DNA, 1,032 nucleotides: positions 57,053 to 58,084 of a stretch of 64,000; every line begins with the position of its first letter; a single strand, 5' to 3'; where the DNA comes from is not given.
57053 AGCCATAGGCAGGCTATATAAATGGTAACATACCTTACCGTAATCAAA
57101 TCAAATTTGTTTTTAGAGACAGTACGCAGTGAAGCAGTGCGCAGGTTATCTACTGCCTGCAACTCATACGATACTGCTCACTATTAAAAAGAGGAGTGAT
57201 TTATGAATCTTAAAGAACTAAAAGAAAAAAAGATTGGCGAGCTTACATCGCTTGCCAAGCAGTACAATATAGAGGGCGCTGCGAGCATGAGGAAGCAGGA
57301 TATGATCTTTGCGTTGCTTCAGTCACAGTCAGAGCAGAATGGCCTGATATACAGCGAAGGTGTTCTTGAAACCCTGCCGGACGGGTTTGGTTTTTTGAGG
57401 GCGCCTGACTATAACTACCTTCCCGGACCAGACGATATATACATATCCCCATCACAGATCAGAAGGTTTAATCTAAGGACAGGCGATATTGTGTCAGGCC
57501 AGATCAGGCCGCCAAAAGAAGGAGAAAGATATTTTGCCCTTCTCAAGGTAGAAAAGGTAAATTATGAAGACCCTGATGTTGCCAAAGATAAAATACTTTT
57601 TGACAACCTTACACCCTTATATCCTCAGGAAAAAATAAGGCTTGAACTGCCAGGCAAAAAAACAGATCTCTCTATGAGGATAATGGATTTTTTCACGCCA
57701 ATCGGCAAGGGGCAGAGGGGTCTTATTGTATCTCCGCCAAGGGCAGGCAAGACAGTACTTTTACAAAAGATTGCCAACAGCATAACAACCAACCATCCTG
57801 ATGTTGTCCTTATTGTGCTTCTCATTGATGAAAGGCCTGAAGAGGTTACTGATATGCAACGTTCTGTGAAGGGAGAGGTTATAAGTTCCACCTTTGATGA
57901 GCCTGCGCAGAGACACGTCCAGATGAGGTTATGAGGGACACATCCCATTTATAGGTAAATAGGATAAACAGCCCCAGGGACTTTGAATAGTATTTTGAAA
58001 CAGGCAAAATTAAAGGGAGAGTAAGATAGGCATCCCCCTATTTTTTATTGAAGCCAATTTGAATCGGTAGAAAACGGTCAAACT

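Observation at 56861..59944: Partial duplication of rho (promoter, leader and codons 1-240) separated from full-length rho by an RHH-PIN toxin-antitoxin cassette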

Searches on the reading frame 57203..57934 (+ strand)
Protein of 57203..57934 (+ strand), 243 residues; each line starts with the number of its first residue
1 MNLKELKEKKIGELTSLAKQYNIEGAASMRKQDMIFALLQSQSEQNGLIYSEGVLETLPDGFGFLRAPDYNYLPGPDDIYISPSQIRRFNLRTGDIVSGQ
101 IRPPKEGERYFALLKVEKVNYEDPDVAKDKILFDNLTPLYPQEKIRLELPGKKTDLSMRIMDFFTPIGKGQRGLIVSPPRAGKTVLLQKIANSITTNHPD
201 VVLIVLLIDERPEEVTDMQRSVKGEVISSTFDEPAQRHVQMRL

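Call 7: search_protein_families(library=pfam, proteins=[window:57203-57934:+], max_evalue=0.01)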
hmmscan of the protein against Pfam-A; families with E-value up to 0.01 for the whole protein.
window:57203-57934:+ (243 aa): 6 families
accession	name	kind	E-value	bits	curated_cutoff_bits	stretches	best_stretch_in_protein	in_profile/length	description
PF07497.18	Rho_RNA_bind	-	2.3e-35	120.7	27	1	52-125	2-73/73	Rho termination factor, RNA-binding domain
PF07498.18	Rho_N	-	1e-17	64.3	24.9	1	5-47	1-43/43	Rho termination factor, N-terminal domain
PF00006.31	ATP-synt_ab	-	1.1e-10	41.9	29.5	1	158-225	2-66/213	ATP synthase alpha/beta family, nucleotide-binding domain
PF08206.17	OB_RNB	-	0.00032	20.8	24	1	53-103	1-44/58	Ribonuclease B OB domain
PF22707.2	S1CSD-TOTE-2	-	0.0021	18.5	27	1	52-99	4-40/60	S1/CSD-like domain 2 of the TOTE conflict systems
PF19568.5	Spore_III_AA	-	0.0082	15.7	27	0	161-213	135-188/306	Sporulation stage III, protein AA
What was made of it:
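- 57203..57934 (+): rho' : truncated rho copy 1 with codons 1-240 of Rho, then M-R-L and a stop. It carries Rho_N, the Rho RNA-binding domain and Walker A only. Codons 1-202 are L092-type. Pfam (call 7).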

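Call 9: find_encoding_contigs(protein=window:57203-57934:+, flank=10000, max_places=10)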
Protein window:57203-57934:+ (243 aa): no gene with exactly this product is on record in the collection.

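Call 27: find_homologous_proteins(query=window:57203-57931:+, max_evalue=1e-60)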
Query window:57203-57931:+ (243 aa): 8000 proteins with E <= 1e-60 among 8000 candidates; the best 120 are listed.
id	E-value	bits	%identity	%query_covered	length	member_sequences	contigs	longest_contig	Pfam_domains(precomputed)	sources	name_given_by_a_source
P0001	9.6e-153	524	99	99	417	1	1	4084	PF07497.19,PF07498.19,PF00006.32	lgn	-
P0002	2.6e-152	523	98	99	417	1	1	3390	PF07497.19,PF07498.19,PF00006.32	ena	-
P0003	2.7e-152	523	99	99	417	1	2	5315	PF07497.19,PF07498.19,PF00006.32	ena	-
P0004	8.9e-152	521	98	99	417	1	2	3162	PF07497.19,PF07498.19,PF00006.32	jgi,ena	jgi:transcription termination factor Rho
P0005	1.3e-151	521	98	99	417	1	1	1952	PF07497.19,PF07498.19,PF00006.32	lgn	-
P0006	2.4e-151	520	98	99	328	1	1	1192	PF07497.19,PF07498.19,PF00006.32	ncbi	ncbi:MAG: transcription termination factor Rho, partial [Deltaproteobacteria bacterium]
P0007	3.5e-151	519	98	99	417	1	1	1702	PF07497.19,PF07498.19,PF00006.32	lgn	-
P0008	3.6e-151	519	98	99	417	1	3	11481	PF07497.19,PF07498.19,PF00006.32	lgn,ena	-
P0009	8.5e-151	518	97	99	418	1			PF07497.19,PF07498.19,PF00006.32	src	-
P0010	3.6e-150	516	97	99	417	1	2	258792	PF07497.19,PF07498.19,PF00006.32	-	-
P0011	4.4e-150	516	97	99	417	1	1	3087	PF07497.19,PF07498.19,PF00006.32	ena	-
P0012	4.5e-150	516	97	99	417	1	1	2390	PF07497.19,PF07498.19,PF00006.32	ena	-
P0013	6.0e-150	515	97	99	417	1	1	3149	PF07497.19,PF07498.19,PF00006.32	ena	-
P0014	6.1e-150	515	97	99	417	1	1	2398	PF07497.19,PF07498.19,PF00006.32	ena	-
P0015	1.1e-149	515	96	99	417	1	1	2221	PF07497.19,PF07498.19,PF00006.32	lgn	-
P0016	1.1e-149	514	96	99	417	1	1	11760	PF07497.19,PF07498.19,PF00006.32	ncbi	-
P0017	1.7e-149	514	97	99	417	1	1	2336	PF07497.19,PF07498.19,PF00006.32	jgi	-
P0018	1.1e-148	511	95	99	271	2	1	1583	PF07497.19,PF07498.19,PF00006.32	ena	-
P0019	1.2e-148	511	95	99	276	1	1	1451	PF07497.19,PF07498.19,PF00006.32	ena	-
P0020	3.7e-148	509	95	99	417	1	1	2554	PF07497.19,PF07498.19,PF00006.32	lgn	-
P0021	3.7e-148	509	95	99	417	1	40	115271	PF07497.19,PF07498.19,PF00006.32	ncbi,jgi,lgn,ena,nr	ncbi:MAG: transcription termination factor Rho [Deltaproteobacteria bacterium GWC2_42_51]|nr:MAG: tr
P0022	3.8e-148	509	95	99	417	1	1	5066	PF07497.19,PF07498.19,PF00006.32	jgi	-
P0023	3.8e-148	509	95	99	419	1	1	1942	PF07497.19,PF07498.19,PF00006.32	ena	-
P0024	4.1e-148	509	95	99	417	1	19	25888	PF07497.19,PF07498.19,PF00006.32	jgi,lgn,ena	-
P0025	4.1e-148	509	95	99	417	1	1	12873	PF07497.19,PF07498.19,PF00006.32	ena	-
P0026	9.6e-148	508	95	99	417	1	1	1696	PF07497.19,PF07498.19,PF00006.32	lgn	-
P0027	1.5e-147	508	94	99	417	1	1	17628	PF07497.19,PF07498.19,PF00006.32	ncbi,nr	ncbi:MAG: transcription termination factor Rho [Deltaproteobacteria bacterium]|nr:transcription term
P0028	1.7e-147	507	95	99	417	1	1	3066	PF07497.19,PF07498.19,PF00006.32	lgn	-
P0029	2.1e-147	507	94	99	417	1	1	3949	PF07497.19,PF07498.19,PF00006.32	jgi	jgi:transcription termination factor Rho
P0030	3.0e-147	507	95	99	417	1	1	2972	PF07497.19,PF07498.19,PF00006.32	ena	-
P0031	4.0e-147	506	94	99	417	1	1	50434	PF07497.19,PF07498.19,PF00006.32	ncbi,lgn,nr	ncbi:MAG: transcription termination factor Rho [Deltaproteobacteria bacterium]|nr:transcription term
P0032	5.8e-147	506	95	99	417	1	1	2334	PF07497.19,PF07498.19,PF00006.32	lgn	-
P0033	8.5e-147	505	95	99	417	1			PF07497.19,PF07498.19,PF00006.32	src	-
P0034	9.1e-147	505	95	99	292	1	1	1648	PF07497.19,PF07498.19,PF00006.32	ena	-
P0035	1.0e-146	505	94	99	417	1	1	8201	PF07497.19,PF07498.19,PF00006.32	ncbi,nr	ncbi:MAG: transcription termination factor Rho [Deltaproteobacteria bacterium]|nr:transcription term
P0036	1.3e-146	504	95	99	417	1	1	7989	PF07497.19,PF07498.19,PF00006.32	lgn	-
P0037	1.7e-146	504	94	99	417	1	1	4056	PF07497.19,PF07498.19,PF00006.32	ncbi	-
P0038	1.8e-146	504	95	99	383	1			PF07497.19,PF07498.19,PF00006.32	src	-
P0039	2.5e-146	504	95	99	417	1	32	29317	PF07497.19,PF07498.19,PF00006.32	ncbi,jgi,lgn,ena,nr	ncbi:MAG: transcription termination factor Rho [Deltaproteobacteria bacterium RIFCSPLOWO2_12_FULL_43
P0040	2.6e-146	503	95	99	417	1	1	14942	PF07497.19,PF07498.19,PF00006.32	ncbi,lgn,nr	ncbi:MAG: transcription termination factor Rho [Deltaproteobacteria bacterium]|nr:transcription term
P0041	3.1e-145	500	94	99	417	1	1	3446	PF07497.19,PF07498.19,PF00006.32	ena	-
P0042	2.6e-142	490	92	99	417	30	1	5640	PF07497.19,PF07498.19,PF00006.32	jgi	-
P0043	4.9e-140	483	90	99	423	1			PF07497.19,PF07498.19,PF00006.32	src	-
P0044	1.4e-139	481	90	99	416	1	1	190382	PF07497.19,PF07498.19,PF00006.32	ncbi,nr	ncbi:MAG: transcription termination factor Rho [Deltaproteobacteria bacterium]|nr:transcription term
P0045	2.8e-139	480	89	99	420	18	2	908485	PF07497.19,PF07498.19,PF00006.32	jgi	jgi:transcription termination factor Rho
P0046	3.9e-139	480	89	99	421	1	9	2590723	PF07497.19,PF07498.19,PF00006.32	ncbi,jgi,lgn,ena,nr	ncbi:MAG TPA: transcription termination factor Rho [Deltaproteobacteria bacterium]|nr:MAG: transcrip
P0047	4.6e-139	480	90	99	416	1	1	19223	PF07497.19,PF07498.19,PF00006.32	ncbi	ncbi:MAG: transcription termination factor Rho [Thermodesulfobacteriota bacterium]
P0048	6.0e-139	479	89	99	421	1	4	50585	PF07497.19,PF07498.19,PF00006.32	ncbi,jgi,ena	ncbi:MAG TPA: transcription termination factor Rho [Thermodesulfobacteriota bacterium]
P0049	6.0e-139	479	89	99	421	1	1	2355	PF07497.19,PF07498.19,PF00006.32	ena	-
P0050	6.1e-139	479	89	99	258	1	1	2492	PF07497.19,PF07498.19,PF00006.32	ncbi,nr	ncbi:MAG: transcription termination factor Rho, partial [Deltaproteobacteria bacterium]|nr:transcrip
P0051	6.3e-139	479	89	99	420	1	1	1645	PF07497.19,PF07498.19,PF00006.32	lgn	-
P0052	1.2e-138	478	90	99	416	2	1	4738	PF07497.19,PF07498.19,PF00006.32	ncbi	-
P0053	1.3e-138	478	90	99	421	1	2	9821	PF07497.19,PF07498.19,PF00006.32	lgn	-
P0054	1.7e-138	478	89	99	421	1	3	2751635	PF07497.19,PF07498.19,PF00006.32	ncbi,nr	ncbi:MAG: transcription termination factor Rho [Thermodesulfobacteriota bacterium]|nr:transcription 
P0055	1.8e-138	478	89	99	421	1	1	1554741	PF07497.19,PF07498.19,PF00006.32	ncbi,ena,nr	ncbi:MAG: transcription termination factor Rho [Candidatus Methylomirabilis sp.]|nr:transcription te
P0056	2.2e-138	477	89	99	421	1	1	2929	PF07497.19,PF07498.19,PF00006.32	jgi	-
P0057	2.2e-138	477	89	99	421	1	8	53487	PF07497.19,PF07498.19,PF00006.32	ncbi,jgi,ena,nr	ncbi:MAG: transcription termination factor Rho [Deltaproteobacteria bacterium GWA2_55_10]|nr:MAG: tr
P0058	2.2e-138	477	89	99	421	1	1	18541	PF07497.19,PF07498.19,PF00006.32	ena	-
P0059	2.5e-138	477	89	99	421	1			PF07497.19,PF07498.19,PF00006.32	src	-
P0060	2.5e-138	477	89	99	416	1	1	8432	PF07497.19,PF07498.19,PF00006.32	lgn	-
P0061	2.5e-138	477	90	99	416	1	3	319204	PF07497.19,PF07498.19,PF00006.32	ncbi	-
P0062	2.6e-138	477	89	99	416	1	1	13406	PF07497.19,PF07498.19,PF00006.32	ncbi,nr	ncbi:MAG: transcription termination factor Rho [Deltaproteobacteria bacterium]|nr:transcription term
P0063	2.6e-138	477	90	99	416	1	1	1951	PF07497.19,PF07498.19,PF00006.32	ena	-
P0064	3.7e-138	477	89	99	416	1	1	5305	PF07497.19,PF07498.19,PF00006.32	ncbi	-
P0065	3.8e-138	477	89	99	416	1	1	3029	PF07497.19,PF07498.19,PF00006.32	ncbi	-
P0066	4.4e-138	477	90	99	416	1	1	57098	PF07497.19,PF07498.19,PF00006.32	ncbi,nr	ncbi:MAG: transcription termination factor Rho [Deltaproteobacteria bacterium]|nr:transcription term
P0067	6.6e-138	476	90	99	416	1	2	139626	PF07497.19,PF07498.19,PF00006.32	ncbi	-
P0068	6.8e-138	476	89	99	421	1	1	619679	PF07497.19,PF07498.19,PF00006.32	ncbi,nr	ncbi:MAG: transcription termination factor Rho [Deltaproteobacteria bacterium]|nr:transcription term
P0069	8.1e-138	476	89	99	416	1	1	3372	PF07497.19,PF07498.19,PF00006.32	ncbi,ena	-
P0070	9.2e-138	475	89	99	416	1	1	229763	PF07497.19,PF07498.19,PF00006.32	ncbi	-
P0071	1.2e-137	475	89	99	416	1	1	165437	PF07497.19,PF07498.19,PF00006.32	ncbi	-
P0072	1.5e-137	475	89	99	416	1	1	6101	PF07497.19,PF07498.19,PF00006.32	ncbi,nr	ncbi:MAG: transcription termination factor Rho [Deltaproteobacteria bacterium]|nr:transcription term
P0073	1.6e-137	475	89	99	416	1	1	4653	PF07497.19,PF07498.19,PF00006.32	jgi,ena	-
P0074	2.0e-137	474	89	99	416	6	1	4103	PF07497.19,PF07498.19,PF00006.32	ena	-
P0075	2.0e-137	474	89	99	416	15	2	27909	PF07497.19,PF07498.19,PF00006.32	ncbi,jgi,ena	-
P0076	2.1e-137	474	89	99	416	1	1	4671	PF07497.19,PF07498.19,PF00006.32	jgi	jgi:transcription termination factor Rho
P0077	2.1e-137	474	89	99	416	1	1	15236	PF07497.19,PF07498.19,PF00006.32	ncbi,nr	ncbi:MAG: transcription termination factor Rho [Deltaproteobacteria bacterium]|nr:transcription term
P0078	2.8e-137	474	89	99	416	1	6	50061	PF07497.19,PF07498.19,PF00006.32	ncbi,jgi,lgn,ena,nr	ncbi:MAG: transcription termination factor Rho [Deltaproteobacteria bacterium GWC2_42_11]|nr:MAG: tr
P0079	3.0e-137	474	88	99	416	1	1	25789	PF07497.19,PF07498.19,PF00006.32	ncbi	-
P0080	3.0e-137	474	89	99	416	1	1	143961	PF07497.19,PF07498.19,PF00006.32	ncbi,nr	ncbi:MAG: transcription termination factor Rho [Deltaproteobacteria bacterium]|nr:transcription term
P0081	3.7e-137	473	89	99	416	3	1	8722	PF07497.19,PF07498.19,PF00006.32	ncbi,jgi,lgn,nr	ncbi:transcription termination factor Rho [bacterium]|jgi:transcription termination factor Rho|nr:MA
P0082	4.2e-137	473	89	99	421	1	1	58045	PF07497.19,PF07498.19,PF00006.32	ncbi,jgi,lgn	-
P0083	4.5e-137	473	88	99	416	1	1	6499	PF07497.19,PF07498.19,PF00006.32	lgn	-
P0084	4.5e-137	473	89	99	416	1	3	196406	PF07497.19,PF07498.19,PF00006.32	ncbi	-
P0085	4.8e-137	473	88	99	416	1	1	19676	PF07497.19,PF07498.19,PF00006.32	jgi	jgi:transcription termination factor Rho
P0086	5.3e-137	473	88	99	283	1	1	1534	PF07497.19,PF07498.19,PF00006.32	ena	-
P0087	6.3e-137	473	89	99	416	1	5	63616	PF07497.19,PF07498.19,PF00006.32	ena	-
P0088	6.9e-137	473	88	99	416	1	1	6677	PF07497.19,PF07498.19,PF00006.32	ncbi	-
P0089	7.4e-137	473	88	99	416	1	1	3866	PF07497.19,PF07498.19,PF00006.32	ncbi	-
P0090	8.6e-137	472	88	99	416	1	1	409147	PF07497.19,PF07498.19,PF00006.32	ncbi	-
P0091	8.6e-137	472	87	99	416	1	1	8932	PF07497.19,PF07498.19,PF00006.32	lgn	-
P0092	8.7e-137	472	89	99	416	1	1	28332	PF07497.19,PF07498.19,PF00006.32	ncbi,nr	ncbi:MAG: transcription termination factor Rho [Deltaproteobacteria bacterium]|nr:transcription term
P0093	1.4e-136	472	88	99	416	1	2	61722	PF07497.19,PF07498.19,PF00006.32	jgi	-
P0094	1.4e-136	472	86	99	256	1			PF07497.19,PF07498.19,PF00006.32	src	-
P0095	1.6e-136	471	88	99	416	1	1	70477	PF07497.19,PF07498.19,PF00006.32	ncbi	-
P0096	1.7e-136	471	89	99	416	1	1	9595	PF07497.19,PF07498.19,PF00006.32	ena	-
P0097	2.0e-136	471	87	99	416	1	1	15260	PF07497.19,PF07498.19,PF00006.32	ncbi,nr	ncbi:MAG: transcription termination factor Rho [Deltaproteobacteria bacterium]|nr:transcription term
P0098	2.7e-136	471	88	99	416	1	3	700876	PF07497.19,PF07498.19,PF00006.32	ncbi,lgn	-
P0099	3.3e-136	470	88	99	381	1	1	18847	PF07497.19,PF07498.19,PF00006.32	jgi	-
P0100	3.5e-136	470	87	99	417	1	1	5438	PF07497.19,PF07498.19,PF00006.32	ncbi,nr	ncbi:MAG: transcription termination factor Rho [Deltaproteobacteria bacterium]|nr:transcription term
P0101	3.5e-136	470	87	99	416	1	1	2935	PF07497.19,PF07498.19,PF00006.32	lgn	-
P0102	3.5e-136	470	88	99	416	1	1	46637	PF07497.19,PF07498.19,PF00006.32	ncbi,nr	ncbi:MAG: transcription termination factor Rho [Deltaproteobacteria bacterium]|nr:transcription term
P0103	3.5e-136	470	88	99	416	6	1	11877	PF07497.19,PF07498.19,PF00006.32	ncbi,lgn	-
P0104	4.0e-136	470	88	99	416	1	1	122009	PF07497.19,PF07498.19,PF00006.32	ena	-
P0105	4.0e-136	470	88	99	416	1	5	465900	PF07497.19,PF07498.19,PF00006.32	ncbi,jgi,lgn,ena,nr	ncbi:MAG: transcription termination factor Rho [Deltaproteobacteria bacterium GWC2_56_8]|nr:MAG: tra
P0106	4.0e-136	470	88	99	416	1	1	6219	PF07497.19,PF07498.19,PF00006.32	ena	-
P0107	5.6e-136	470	88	99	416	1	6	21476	PF07497.19,PF07498.19,PF00006.32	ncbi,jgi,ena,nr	ncbi:MAG TPA: transcription termination factor Rho [Thermodesulfobacteriota bacterium]|nr:transcript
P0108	7.4e-136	469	88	99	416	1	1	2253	PF07497.19,PF07498.19,PF00006.32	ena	-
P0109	7.6e-136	469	87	99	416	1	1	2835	PF07497.19,PF07498.19,PF00006.32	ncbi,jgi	-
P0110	1.0e-135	469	87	99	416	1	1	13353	PF07497.19,PF07498.19,PF00006.32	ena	-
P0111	1.0e-135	469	87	99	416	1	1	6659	PF07497.19,PF07498.19,PF00006.32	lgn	-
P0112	1.5e-135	468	88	99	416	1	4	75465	PF07497.19,PF07498.19,PF00006.32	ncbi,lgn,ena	ncbi:MAG: transcription termination factor Rho [Deltaproteobacteria bacterium]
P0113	1.5e-135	468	88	99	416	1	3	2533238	PF07497.19,PF07498.19,PF00006.32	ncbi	-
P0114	1.7e-135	468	88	99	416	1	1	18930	PF07497.19,PF07498.19,PF00006.32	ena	-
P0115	1.8e-135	468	88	99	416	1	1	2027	PF07497.19,PF07498.19,PF00006.32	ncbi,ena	ncbi:MAG: transcription termination factor Rho [Deltaproteobacteria bacterium]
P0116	1.8e-135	468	87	99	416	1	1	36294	PF07497.19,PF07498.19,PF00006.32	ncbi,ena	ncbi:MAG: transcription termination factor Rho [Deltaproteobacteria bacterium]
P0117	2.1e-135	468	88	99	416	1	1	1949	PF07497.19,PF07498.19,PF00006.32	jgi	-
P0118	3.1e-135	467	88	99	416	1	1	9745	PF07497.19,PF07498.19,PF00006.32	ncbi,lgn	-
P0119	4.4e-135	467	88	99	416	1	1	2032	PF07497.19,PF07498.19,PF00006.32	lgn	-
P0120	6.0e-135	466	87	99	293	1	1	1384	PF07497.19,PF07498.19,PF00006.32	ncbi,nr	ncbi:MAG: transcription termination factor Rho, partial [Deltaproteobacteria bacterium]|nr:transcrip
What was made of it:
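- The window lies in a long contig: the record for its Rho lists a longest contig of 258,792 nt (call 27).
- Tried and rejected: The only taxonomic hint is the source names of 94-95% identical Rho proteins, such as 'Deltaproteobacteria bacterium GWC2_42_51' (call 27).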

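Call 29: find_encoding_contigs(protein=P0001, flank=10000, max_places=6)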
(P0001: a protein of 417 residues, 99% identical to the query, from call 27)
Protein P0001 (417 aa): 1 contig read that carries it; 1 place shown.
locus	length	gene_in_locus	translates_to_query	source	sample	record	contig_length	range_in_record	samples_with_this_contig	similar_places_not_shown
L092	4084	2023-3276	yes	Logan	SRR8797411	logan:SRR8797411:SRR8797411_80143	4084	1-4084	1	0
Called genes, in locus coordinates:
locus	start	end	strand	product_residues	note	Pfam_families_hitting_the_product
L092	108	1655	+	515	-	PF05362:Lon_C, PF13541:ChlI, PF00158:Sigma54_activat (faint), PF01078:Mg_chelatase, PF07728:AAA_5, PF00493:MCM (weak), PF13335:Mg_chelatase_C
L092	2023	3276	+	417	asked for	PF07498:Rho_N, PF07497:Rho_RNA_bind, PF00006:ATP-synt_ab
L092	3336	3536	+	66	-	-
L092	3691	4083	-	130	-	?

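Call 30: find_encoding_contigs(protein=P0003, flank=10000, max_places=6)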
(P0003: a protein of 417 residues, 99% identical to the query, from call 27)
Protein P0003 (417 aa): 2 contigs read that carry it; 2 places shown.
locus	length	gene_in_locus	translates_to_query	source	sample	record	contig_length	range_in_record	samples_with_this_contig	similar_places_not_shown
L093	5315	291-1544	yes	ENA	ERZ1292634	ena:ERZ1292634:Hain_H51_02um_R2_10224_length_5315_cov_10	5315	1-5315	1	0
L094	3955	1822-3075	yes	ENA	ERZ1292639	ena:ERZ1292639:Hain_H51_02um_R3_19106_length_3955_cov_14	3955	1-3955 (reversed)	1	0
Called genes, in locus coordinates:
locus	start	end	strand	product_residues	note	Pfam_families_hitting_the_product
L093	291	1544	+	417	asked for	PF07498:Rho_N, PF07497:Rho_RNA_bind, PF00006:ATP-synt_ab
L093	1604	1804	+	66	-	-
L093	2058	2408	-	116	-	PF03840:SecG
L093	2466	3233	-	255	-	PF00121:TIM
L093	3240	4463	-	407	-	PF00162:PGK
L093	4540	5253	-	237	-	-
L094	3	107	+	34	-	?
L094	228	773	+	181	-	-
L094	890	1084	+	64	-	PF07927:HicA_toxin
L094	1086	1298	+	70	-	PF15919:HicB_lk_antitox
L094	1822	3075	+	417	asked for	PF07498:Rho_N, PF07497:Rho_RNA_bind, PF00006:ATP-synt_ab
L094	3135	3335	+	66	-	-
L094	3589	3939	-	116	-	PF03840:SecG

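Call 31: find_encoding_contigs(protein=P0008, flank=10000, max_places=6)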
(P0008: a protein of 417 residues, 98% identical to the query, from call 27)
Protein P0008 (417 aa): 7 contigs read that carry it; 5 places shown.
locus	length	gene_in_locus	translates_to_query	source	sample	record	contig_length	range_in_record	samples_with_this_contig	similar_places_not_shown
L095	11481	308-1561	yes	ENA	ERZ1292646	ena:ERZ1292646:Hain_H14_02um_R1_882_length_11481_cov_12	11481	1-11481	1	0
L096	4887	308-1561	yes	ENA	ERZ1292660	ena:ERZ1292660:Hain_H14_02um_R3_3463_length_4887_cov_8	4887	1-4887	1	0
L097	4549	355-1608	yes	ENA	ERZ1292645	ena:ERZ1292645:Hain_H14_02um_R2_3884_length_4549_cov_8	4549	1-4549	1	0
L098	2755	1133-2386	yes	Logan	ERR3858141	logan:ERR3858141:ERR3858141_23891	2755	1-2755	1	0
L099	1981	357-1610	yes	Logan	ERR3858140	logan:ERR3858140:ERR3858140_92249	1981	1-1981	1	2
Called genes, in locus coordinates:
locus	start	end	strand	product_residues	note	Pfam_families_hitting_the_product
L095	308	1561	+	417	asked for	PF07498:Rho_N, PF07497:Rho_RNA_bind, PF00006:ATP-synt_ab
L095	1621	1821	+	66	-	-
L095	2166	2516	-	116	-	PF03840:SecG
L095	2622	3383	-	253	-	PF00121:TIM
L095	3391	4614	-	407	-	PF00162:PGK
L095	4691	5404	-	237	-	-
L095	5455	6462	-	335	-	PF00044:Gp_dh_N, PF02800:Gp_dh_C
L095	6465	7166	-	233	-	PF01487:DHquinase_I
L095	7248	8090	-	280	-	PF01875:Memo, PF02900:LigB (faint)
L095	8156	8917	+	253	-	PF20772:TACO1_YebC_N, PF01709:Transcrip_reg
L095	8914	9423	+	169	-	PF02075:RuvC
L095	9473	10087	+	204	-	PF01330:RuvA_N, PF00633:HHH (faint), PF14520:HHH_5, PF07499:RuvA_C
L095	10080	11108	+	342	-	PF05496:RuvB_N, PF00004:AAA, PF07728:AAA_5 (faint), PF17864:AAA_lid_4, PF05491:WHD_RuvB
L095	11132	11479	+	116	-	?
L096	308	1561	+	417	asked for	PF07498:Rho_N, PF07497:Rho_RNA_bind, PF00006:ATP-synt_ab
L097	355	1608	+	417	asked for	PF07498:Rho_N, PF07497:Rho_RNA_bind, PF00006:ATP-synt_ab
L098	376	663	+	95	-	PF04014:MazE_antitoxin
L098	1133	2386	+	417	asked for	PF07498:Rho_N, PF07497:Rho_RNA_bind, PF00006:ATP-synt_ab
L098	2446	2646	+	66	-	-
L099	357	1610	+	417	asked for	PF07498:Rho_N, PF07497:Rho_RNA_bind, PF00006:ATP-synt_ab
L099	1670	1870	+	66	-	-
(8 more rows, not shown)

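Call 37: search_protein_families(library=pfam, proteins=[L094:228-773:+, L098:376-663:+], max_evalue=0.01)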
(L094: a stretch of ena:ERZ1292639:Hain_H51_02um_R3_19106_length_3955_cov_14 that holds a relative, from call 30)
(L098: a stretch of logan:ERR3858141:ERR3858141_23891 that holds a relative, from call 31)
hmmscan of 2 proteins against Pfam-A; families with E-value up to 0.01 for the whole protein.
L094:228-773:+ (181 aa): 0 families

L098:376-663:+ (95 aa): 1 family
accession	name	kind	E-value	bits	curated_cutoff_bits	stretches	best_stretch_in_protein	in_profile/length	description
PF04014.23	MazE_antitoxin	-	1.4e-09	38.2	24.7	1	14-51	7-45/48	Antidote-toxin recognition MazE, bacterial antitoxin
